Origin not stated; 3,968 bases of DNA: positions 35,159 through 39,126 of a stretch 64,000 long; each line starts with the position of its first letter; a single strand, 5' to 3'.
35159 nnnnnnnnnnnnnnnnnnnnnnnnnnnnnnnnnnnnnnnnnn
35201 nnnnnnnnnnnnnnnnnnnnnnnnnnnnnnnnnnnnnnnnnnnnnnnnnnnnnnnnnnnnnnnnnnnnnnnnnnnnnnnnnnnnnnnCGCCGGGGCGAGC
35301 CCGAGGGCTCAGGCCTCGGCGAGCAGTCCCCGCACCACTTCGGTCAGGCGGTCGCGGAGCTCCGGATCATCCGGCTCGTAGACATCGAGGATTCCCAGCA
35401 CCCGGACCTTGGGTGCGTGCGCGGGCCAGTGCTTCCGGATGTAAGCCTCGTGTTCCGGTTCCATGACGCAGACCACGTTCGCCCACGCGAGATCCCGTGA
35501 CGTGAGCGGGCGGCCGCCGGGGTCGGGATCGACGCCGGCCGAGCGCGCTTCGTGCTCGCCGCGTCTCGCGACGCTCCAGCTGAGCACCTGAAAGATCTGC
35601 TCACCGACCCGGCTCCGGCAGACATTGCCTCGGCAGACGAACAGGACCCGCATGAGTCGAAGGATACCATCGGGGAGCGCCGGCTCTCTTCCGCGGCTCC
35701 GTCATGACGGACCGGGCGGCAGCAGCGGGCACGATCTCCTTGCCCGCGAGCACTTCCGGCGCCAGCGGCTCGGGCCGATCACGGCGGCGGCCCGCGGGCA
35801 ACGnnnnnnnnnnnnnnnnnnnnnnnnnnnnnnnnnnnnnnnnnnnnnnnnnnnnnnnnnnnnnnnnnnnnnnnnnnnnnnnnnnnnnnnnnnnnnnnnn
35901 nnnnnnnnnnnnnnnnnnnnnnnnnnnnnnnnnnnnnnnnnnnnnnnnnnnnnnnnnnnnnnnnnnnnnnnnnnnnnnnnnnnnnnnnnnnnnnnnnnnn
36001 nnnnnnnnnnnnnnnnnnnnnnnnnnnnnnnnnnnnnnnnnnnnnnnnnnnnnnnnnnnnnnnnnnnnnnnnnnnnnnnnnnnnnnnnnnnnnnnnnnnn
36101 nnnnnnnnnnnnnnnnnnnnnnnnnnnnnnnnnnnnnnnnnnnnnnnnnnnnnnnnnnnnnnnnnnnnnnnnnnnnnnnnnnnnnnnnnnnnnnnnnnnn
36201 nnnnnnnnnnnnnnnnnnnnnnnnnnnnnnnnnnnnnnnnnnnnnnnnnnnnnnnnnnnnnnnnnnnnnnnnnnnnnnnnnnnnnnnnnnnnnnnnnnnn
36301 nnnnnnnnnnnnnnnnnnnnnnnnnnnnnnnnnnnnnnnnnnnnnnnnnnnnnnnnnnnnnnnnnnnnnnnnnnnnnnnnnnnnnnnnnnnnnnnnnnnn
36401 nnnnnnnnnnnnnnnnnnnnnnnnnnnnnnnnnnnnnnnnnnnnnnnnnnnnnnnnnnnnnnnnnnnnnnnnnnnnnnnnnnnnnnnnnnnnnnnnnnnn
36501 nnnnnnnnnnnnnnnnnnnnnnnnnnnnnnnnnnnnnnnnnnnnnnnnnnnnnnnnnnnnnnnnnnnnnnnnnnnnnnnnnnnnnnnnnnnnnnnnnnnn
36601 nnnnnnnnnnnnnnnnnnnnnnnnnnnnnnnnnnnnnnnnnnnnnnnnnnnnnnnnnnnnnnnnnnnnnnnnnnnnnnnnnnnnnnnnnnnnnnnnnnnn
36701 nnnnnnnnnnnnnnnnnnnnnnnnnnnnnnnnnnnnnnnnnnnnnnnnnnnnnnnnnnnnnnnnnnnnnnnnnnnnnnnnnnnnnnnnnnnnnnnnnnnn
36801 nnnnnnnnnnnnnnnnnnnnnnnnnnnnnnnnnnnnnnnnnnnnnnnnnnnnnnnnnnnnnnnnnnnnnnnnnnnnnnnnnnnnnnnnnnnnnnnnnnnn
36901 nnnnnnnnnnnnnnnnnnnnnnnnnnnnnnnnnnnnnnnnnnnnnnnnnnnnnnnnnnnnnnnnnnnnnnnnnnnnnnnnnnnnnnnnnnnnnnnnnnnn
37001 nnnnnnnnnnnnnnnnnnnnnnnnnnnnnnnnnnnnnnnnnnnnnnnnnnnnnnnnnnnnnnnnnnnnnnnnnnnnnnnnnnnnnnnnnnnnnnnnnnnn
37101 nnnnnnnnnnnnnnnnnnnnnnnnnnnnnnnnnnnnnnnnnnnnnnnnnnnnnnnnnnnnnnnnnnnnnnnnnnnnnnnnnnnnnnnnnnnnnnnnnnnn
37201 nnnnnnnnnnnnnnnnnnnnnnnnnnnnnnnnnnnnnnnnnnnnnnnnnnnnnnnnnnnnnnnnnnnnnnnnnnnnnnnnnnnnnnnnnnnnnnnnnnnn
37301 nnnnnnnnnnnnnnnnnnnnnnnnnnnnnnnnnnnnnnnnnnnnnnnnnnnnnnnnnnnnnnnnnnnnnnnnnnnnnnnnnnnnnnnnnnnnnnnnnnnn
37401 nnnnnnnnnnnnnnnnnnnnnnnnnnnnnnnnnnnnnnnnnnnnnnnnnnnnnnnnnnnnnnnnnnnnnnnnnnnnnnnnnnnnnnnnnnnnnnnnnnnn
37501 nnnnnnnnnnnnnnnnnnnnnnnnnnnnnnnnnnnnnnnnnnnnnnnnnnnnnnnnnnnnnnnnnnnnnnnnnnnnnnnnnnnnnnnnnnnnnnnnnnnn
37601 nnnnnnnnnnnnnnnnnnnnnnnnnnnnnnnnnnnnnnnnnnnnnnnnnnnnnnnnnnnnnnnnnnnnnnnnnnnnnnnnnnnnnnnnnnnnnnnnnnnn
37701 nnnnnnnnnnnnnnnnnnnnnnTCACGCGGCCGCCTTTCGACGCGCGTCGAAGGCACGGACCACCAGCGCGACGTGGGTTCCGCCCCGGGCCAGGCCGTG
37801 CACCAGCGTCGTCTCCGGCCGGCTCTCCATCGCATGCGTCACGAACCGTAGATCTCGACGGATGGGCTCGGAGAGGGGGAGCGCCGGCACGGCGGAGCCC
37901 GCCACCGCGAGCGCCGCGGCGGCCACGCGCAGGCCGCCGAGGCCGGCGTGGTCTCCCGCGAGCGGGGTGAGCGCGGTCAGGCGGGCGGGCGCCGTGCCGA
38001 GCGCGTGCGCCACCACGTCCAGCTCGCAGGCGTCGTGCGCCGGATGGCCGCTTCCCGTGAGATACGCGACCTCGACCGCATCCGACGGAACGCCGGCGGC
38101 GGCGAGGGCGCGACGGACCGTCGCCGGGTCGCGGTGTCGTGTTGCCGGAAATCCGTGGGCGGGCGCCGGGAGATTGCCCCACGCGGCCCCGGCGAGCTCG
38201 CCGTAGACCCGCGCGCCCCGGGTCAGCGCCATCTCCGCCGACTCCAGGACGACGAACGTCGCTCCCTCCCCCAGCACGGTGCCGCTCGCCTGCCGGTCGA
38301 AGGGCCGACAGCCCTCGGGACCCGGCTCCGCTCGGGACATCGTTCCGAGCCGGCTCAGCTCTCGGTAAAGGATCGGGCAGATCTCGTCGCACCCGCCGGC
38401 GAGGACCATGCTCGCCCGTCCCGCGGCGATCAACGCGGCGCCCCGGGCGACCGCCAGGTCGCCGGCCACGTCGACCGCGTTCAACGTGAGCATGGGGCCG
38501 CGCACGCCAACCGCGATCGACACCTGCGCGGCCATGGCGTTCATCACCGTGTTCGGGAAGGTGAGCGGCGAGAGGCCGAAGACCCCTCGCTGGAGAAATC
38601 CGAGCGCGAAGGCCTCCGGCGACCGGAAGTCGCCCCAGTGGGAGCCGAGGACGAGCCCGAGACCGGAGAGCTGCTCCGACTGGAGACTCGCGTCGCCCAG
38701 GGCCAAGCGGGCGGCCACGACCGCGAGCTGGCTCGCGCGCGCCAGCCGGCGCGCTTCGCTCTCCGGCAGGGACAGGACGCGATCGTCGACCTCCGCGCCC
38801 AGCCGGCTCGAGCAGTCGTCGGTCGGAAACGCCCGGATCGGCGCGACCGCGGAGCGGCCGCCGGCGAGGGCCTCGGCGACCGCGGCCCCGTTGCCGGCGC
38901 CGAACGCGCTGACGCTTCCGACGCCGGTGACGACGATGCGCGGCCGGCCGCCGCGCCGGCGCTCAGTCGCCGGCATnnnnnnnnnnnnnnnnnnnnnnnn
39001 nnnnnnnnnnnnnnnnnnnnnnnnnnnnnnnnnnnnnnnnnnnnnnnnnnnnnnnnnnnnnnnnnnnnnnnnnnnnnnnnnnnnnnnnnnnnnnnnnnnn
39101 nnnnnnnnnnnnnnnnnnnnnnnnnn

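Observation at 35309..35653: Wzb-like tyrosine phosphatase sits at the tail of the lipid/ABC operon, not beside its BY-kinase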

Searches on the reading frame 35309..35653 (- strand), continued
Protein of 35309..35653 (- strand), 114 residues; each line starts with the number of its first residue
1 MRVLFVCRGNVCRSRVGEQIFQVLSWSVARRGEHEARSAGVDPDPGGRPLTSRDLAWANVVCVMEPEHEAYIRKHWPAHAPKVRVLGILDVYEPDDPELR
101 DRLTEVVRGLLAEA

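Call 54: search_protein_families(library=pfam, proteins=[L095:1-1176:+, L095:2469-2984:-, L100:770-3190:+, L105:12-965:+, L105:2105-2458:+, L105:2926-3498:+, L111:36-2153:+, L111:2176-3072:+, L111:3252-3605:+, L103:3-296:+], max_evalue=0.001)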
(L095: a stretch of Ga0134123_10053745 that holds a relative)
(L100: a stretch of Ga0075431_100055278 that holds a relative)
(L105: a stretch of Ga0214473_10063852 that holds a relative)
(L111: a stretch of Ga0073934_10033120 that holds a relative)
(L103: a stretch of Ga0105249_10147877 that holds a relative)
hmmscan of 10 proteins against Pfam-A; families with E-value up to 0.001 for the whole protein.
L095:1-1176:+ (391 aa): 1 family
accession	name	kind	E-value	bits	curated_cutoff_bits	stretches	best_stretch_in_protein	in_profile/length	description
PF16868.10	NMT1_3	-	1.6e-29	103.9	27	1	89-343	1-265/289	NMT1-like family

L095:2469-2984:- (171 aa): 3 families
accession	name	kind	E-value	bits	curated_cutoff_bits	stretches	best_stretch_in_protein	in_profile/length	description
PF00561.26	Abhydrolase_1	-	7.2e-12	45.9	25.8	1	2-156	73-245/245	alpha/beta hydrolase fold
PF12697.13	Abhydrolase_6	-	1e-11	46.4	26.3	1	2-160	70-215/217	Alpha/beta hydrolase family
PF12146.15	Hydrolase_4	-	1.1e-10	41.6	27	1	2-154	80-237/239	Serine aminopeptidase, S33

L100:770-3190:+ (806 aa): 3 families
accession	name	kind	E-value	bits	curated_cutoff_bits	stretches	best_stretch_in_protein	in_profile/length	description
PF05226.16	CHASE2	-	7.7e-60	203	26.3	1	40-407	10-252/257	CHASE2 domain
PF00211.25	Guanylate_cyc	-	9.9e-29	100.7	21.9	1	503-683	8-181/183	Adenylate and Guanylate cyclase catalytic domain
PF07238.19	PilZ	-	5.5e-13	49.6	22.5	1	690-782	4-100/102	PilZ domain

L105:12-965:+ (317 aa): 2 families
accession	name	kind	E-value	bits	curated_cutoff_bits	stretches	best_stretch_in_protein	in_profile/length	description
PF13487.12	HD_5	-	4.2e-30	105.2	27.2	1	185-295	65-170/170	HD domain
PF01966.28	HD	-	4.2e-07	30.7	22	1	13-82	3-58/116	HD domain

L105:2105-2458:+ (117 aa): 1 family
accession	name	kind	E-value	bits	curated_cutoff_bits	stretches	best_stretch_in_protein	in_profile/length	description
PF00072.30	Response_reg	-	8.8e-23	81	30.2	1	4-112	1-110/111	Response regulator receiver domain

L105:2926-3498:+ (190 aa): 1 family
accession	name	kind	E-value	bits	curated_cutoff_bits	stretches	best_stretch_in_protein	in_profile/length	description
PF02416.21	TatA_B_E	-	3.7e-20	71.3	21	1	4-51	1-48/53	mttA/Hcf106 family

L111:36-2153:+ (705 aa): 4 families
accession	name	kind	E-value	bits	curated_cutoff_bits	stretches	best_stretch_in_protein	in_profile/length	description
PF13487.12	HD_5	-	4.6e-31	108.3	27.2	1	570-683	62-170/170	HD domain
PF01590.32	GAF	-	5.7e-12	46.7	22.4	1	193-368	1-133/133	GAF domain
PF13185.12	GAF_2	-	3.5e-08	34.2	28.6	1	191-368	1-135/136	GAF domain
PF01966.28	HD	-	7.9e-07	29.8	22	1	400-472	2-60/116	HD domain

L111:2176-3072:+ (298 aa): 0 families

L111:3252-3605:+ (117 aa): 1 family
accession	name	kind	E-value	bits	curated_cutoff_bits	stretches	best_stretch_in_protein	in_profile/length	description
PF00072.30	Response_reg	-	9.1e-24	84.2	30.2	1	4-112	1-110/111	Response regulator receiver domain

L103:3-296:+ (97 aa): 0 families

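Call 71: list_cluster_members(proteins=[window:35309-35653:-, P0047, P0050, P0099, P0024])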
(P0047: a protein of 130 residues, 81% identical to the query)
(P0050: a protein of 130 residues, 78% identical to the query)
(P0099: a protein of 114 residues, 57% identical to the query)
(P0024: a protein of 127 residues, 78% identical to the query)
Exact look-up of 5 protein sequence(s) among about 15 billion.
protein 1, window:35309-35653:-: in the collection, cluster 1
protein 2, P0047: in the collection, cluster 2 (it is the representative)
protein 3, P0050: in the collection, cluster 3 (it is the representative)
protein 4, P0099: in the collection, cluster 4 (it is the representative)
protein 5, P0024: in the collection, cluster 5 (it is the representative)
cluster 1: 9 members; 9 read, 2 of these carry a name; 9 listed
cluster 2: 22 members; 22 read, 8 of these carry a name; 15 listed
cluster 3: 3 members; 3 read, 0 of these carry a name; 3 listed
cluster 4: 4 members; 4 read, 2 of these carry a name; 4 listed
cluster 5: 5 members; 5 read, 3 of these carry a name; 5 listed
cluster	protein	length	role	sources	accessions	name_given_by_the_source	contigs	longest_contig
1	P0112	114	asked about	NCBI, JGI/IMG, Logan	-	predicted protein tyrosine phosphatase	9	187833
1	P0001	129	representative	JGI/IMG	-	-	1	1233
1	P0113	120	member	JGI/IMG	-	predicted protein tyrosine phosphatase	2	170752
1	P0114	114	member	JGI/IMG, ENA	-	-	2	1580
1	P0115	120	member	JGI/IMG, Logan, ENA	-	-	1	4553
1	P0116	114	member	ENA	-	-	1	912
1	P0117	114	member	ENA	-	-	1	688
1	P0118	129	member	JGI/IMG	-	-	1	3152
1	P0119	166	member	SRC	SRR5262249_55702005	-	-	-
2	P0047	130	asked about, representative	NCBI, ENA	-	-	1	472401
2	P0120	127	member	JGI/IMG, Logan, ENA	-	predicted protein tyrosine phosphatase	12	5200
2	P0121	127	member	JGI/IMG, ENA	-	predicted protein tyrosine phosphatase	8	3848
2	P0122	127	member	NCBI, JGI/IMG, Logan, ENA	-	predicted protein tyrosine phosphatase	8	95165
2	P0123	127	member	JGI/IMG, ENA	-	predicted protein tyrosine phosphatase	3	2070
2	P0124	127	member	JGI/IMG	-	predicted protein tyrosine phosphatase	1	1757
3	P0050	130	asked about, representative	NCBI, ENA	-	-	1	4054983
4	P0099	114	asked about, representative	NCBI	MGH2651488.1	MAG: protein-tyrosine-phosphatase [Actinomycetota bacterium]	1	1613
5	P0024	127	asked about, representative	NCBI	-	-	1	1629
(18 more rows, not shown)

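Call 76: search_protein_representatives(alignment_id=A1)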
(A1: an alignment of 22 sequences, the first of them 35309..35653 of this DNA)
Query: 22 sequences, 121 profile positions. Proteins with E-value up to 0.001 (for the whole library): 7295; up to 1e-10: 511; up to 1e-30: 9. The best 150 are listed.
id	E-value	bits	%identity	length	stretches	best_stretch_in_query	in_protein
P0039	2.6e-57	207.9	-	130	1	1-118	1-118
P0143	3.0e-52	191.6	-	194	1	1-117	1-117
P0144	2.0e-47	176.0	-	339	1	1-119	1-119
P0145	1.4e-44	166.9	-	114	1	1-114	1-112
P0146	6.5e-40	151.8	-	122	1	1-115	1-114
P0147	1.0e-33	131.8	-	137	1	30-117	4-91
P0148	1.3e-33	131.5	-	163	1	1-84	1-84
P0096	1.5e-33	131.2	-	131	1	16-93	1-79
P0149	3.9e-31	123.4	-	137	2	34-114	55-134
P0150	3.1e-30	120.5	-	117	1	1-113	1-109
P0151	5.5e-30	119.7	-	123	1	1-112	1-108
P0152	2.1e-28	114.6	-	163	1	1-115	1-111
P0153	1.2e-27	112.1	-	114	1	1-114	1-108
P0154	3.8e-27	110.6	-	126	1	1-114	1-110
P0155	5.1e-26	106.9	-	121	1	1-115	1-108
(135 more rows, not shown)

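Call 81: search_protein_families(library=ncbifam, proteins=[L004:7364-8518:+, L077:6486-7517:+, L077:1054-1803:+, L077:1800-3080:+, L077:5260-6489:+], max_evalue=0.00001)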
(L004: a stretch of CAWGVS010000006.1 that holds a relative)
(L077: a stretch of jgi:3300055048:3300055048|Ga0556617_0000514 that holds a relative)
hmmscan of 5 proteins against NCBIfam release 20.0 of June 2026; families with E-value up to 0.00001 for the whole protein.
L004:7364-8518:+ (384 aa): 2 families
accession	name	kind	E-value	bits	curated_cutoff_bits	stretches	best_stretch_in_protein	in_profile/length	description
TIGR03476.1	HpnL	subfamily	6.5e-35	120.9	195.65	1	49-356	9-312/318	putative membrane protein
TIGR00374.1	TIGR00374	subfamily_domain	4.3e-09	36.2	43.2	0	268-345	220-296/323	flippase-like domain-containing protein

L077:6486-7517:+ (343 aa): 2 families
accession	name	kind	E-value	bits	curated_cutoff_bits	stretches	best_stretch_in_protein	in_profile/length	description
TIGR03476.1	HpnL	subfamily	3.8e-41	141.4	195.65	1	10-314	5-313/318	putative membrane protein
TIGR00374.1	TIGR00374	subfamily_domain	4.9e-06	26.2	43.2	0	19-141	6-130/323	flippase-like domain-containing protein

L077:1054-1803:+ (249 aa): 8 families
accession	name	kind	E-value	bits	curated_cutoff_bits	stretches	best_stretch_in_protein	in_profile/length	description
NF058614.1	PPMAGASynPpgS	equivalog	1.6e-28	99.7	370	1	7-200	2-198/226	polyprenyl-phospho-N-acetylgalactosaminyl synthase PpgS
TIGR04182.1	glyco_TIGR04182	equivalog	1.8e-24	86.6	325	1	10-218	5-211/293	S-layer glycoprotein N-glycosyltransferase AglJ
NF041391.1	DPhHxTase_Halo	equivalog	1.7e-12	46.8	375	1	34-196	27-181/213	dolichyl-phosphate hexose transferase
NF041865.1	EpsU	equivalog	6.1e-08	32.1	700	1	10-103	44-145/394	exopolysaccharide biosynthesis GT2 family glycosyltransferase EpsU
NF010496.0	PRK13915.1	equivalog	3e-07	29.8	262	1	9-76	35-115/307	glucosyl-3-phosphoglycerate synthase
NF007986.1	PRK10714.1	equivalog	5.8e-07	28.8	529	1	28-151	36-156/316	undecaprenyl-phosphate 4-deoxy-4-formamido-L-arabinose transferase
TIGR03469.1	HpnB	hypoth_equivalog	4.4e-06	26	379.25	1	8-111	47-166/386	hopene-associated glycosyltransferase HpnB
TIGR04283.1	glyco_like_mftF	equivalog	4.6e-06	26.4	182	1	10-76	4-71/221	TIGR04283 family arsenosugar biosynthesis glycosyltransferase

L077:1800-3080:+ (426 aa): 34 families (the best 25 are shown)
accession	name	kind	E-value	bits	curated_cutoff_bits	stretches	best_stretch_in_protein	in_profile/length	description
NF033113.0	halo_ClmS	equivalog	1.4e-65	221.9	900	1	9-359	4-358/570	chloramphenicol-biosynthetic FADH2-dependent halogenase CmlS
NF049967.1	QhpG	equivalog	1.4e-46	159.2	240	1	10-341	1-307/423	flavin-dependent monooxygenase QhpG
TIGR02032.1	GG-red-SF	subfamily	6.6e-38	131.1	158.8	1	8-321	1-296/297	geranylgeranyl reductase family protein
NF038171.1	maturase_LodB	equivalog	3.5e-35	121.8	400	1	9-358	1-345/361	lysine-epsilon-oxidase maturase LodB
NF038174.1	maturase_GoxB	equivalog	2e-24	86.3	400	1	9-352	2-337/358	glycine oxidase maturase GoxB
NF004833.1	PRK06185.1-1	subfamily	5.1e-24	84.8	488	1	10-364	5-356/403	FAD-dependent oxidoreductase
NF041080.1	DGGGPL_reductase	equivalog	2.5e-22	79.4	580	1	7-335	1-324/447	digeranylgeranylglycerophospholipid reductase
NF004834.1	PRK06185.1-3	subfamily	5.3e-22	78.2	500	1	8-344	8-341/420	FAD-dependent oxidoreductase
NF007542.0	PRK10157.1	subfamily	2.2e-17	62.9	610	2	8-176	6-171/428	FAD-dependent oxidoreductase FixC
NF006092.0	PRK08244.1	equivalog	9.9e-17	60.7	644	1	8-315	3-299/494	monooxygenase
NF045655.1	MkRedMenJ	equivalog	4.9e-16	58.6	700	1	7-178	4-169/406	menaquinone reductase MenJ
NF041385.1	Dggglyphlred_Halo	equivalog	7.6e-16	57.6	700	1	215-329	204-320/405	digeranylgeranylglycerophospholipid reductase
NF004835.0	PRK06185.1-4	equivalog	2.6e-15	56.1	601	1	9-343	12-343/411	FAD-dependent oxidoreductase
TIGR02023.1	BchP-ChlP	subfamily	1.2e-12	47.5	343.3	1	8-351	1-325/388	geranylgeranyl diphosphate reductase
NF004780.0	PRK06126.1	subfamily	1.2e-11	43.6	445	1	7-179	8-199/552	hypothetical protein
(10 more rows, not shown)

L077:5260-6489:+ (409 aa): 3 families
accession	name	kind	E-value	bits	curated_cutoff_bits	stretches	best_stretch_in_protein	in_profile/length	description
NF041135.1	IPPtranDIPPsyn_Thcocales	equivalog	1.9e-15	56.8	580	1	182-316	224-349/419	bifunctional L-myo-inositol-1-phosphate cytidylyltransferase/CDP-L-myo-inositol myo-inositolphosphotransferase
NF045883.1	PIPSynth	equivalog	1.4e-13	51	170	1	195-309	9-120/197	phosphatidylinositol phosphate synthase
NF040950.1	archin_ph_syn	equivalog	4.6e-13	49.5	180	1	196-291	11-104/191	archaetidylinositol phosphate synthase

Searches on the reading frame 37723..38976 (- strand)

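Call 6: search_protein_families(library=pfam, proteins=[window:37723-38976:-], max_evalue=0.01)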
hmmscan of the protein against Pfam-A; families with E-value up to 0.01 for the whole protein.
window:37723-38976:- (417 aa): 4 families
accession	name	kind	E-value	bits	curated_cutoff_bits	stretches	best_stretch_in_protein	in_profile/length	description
PF00109.32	ketoacyl-synt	-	2.8e-29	102.9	20.8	1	13-248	3-250/252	Beta-ketoacyl synthase, N-terminal domain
PF13723.12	Ketoacyl-synt_2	-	6.8e-06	26.3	25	1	69-208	21-150/223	Beta-ketoacyl synthase, N-terminal domain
PF00108.29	Thiolase_N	-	0.0013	18.6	26.4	1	148-199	62-115/260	Thiolase, N-terminal domain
PF02801.28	Ketoacyl-synt_C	-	0.0018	18.7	20.8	1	260-359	3-108/119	Beta-ketoacyl synthase, C-terminal domain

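Call 7: search_protein_families(library=ncbifam, proteins=[window:37723-38976:-], max_evalue=0.01)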
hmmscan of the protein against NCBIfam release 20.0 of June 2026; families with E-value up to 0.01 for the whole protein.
window:37723-38976:- (417 aa): 19 families
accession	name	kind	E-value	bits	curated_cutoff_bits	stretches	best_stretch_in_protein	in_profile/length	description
TIGR03150.1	fabF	equivalog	9.3e-51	172.8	493.75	1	13-407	2-407/407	beta-ketoacyl-ACP synthase II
NF005589.0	PRK07314.1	subfamily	1.4e-46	159.1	387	1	12-408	4-411/413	beta-ketoacyl-ACP synthase II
NF004970.0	PRK06333.1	subfamily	7.1e-39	133.8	525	1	12-409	4-422/424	beta-ketoacyl-ACP synthase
NF005490.0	PRK07103.1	equivalog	2.9e-36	125.4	445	1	13-407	5-411/414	polyketide beta-ketoacyl:acyl carrier protein synthase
NF006274.0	PRK08439.1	equivalog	2e-34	119.1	621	1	13-318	3-309/406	beta-ketoacyl-ACP synthase II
NF006587.0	PRK09116.1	equivalog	2.1e-33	115.7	470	1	13-357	3-350/408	beta-ketoacyl-ACP synthase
NF006434.0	PRK08722.1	equivalog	2.3e-31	109.1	759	1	12-345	4-345/414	beta-ketoacyl-ACP synthase II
NF058662.1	cispenta_AmcF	equivalog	1.7e-29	103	325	2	144-406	104-367/369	cispentacin biosynthesis acyltransferase subunit AmcF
NF004618.0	PRK05952.1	equivalog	1.9e-29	102.8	455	1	13-407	3-381/384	beta-ketoacyl-ACP synthase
NF005076.0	PRK06501.1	equivalog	4.9e-26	91.6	629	2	142-329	148-337/425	beta-ketoacyl-ACP synthase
NF005935.0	PRK07967.1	equivalog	5.8e-26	91.3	630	1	13-410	3-405/406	beta-ketoacyl-ACP synthase I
NF005916.1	PRK07910.1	equivalog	1.2e-21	77.2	560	1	8-337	8-342/418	KasA/KasB family beta-ketoacyl-ACP synthase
NF006618.0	PRK09185.1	subfamily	2.6e-19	69.6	407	1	13-406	4-390/394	beta-ketoacyl-ACP synthase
NF041183.1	Pks2_ls1_myc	equivalog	1.1e-12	45.6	2400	1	62-364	71-367/2086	sulfolipid-1 biosynthesis phthioceranic/hydroxyphthioceranic acid synthase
NF005084.0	PRK06519.1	equivalog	2.8e-11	43.1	320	1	135-264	140-269/397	beta-ketoacyl-ACP synthase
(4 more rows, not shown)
